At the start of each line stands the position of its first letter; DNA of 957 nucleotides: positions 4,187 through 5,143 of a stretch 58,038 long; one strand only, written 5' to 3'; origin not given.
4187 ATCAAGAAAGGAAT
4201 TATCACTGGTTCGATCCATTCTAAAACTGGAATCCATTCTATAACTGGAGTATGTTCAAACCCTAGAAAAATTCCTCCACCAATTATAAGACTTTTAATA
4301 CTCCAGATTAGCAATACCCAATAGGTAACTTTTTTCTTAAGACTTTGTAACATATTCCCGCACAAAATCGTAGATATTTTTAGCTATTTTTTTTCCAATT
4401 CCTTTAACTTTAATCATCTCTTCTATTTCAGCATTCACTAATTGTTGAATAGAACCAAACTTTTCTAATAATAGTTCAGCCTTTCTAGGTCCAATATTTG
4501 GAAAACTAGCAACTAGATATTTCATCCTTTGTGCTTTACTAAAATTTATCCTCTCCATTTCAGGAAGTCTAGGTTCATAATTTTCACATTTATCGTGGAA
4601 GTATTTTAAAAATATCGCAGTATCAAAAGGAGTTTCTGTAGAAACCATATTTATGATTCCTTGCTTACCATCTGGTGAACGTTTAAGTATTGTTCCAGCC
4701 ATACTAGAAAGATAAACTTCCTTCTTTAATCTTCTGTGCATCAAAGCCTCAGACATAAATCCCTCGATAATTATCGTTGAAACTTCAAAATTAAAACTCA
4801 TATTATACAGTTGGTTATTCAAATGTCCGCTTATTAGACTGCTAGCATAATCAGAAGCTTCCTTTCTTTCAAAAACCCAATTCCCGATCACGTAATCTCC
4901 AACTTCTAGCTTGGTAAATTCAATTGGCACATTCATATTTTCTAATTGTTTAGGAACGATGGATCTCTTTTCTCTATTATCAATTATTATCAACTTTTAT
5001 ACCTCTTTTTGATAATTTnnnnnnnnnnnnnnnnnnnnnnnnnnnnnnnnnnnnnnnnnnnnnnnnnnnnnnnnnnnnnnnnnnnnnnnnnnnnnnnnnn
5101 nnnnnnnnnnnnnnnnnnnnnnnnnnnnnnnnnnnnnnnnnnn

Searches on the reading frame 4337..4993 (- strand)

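Call 30: search_protein_families(library=pfam, proteins=[window:4337-4993:-], max_evalue=0.001)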
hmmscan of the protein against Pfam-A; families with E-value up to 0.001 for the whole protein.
window:4337-4993:- (218 aa): 4 families
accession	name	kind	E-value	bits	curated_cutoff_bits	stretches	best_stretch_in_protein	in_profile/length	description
PF02732.21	ERCC4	-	8.8e-17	61.7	24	1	4-91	1-98/140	ERCC4 domain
PF12826.13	HHH_2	-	1.9e-12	47.6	27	1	164-213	8-57/64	Helix-hairpin-helix motif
PF14520.12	HHH_5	-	3.4e-12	47.1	27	1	162-212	5-56/57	Helix-hairpin-helix domain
PF00633.29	HHH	-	7.1e-05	22.9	24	1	181-210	1-30/30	Helix-hairpin-helix motif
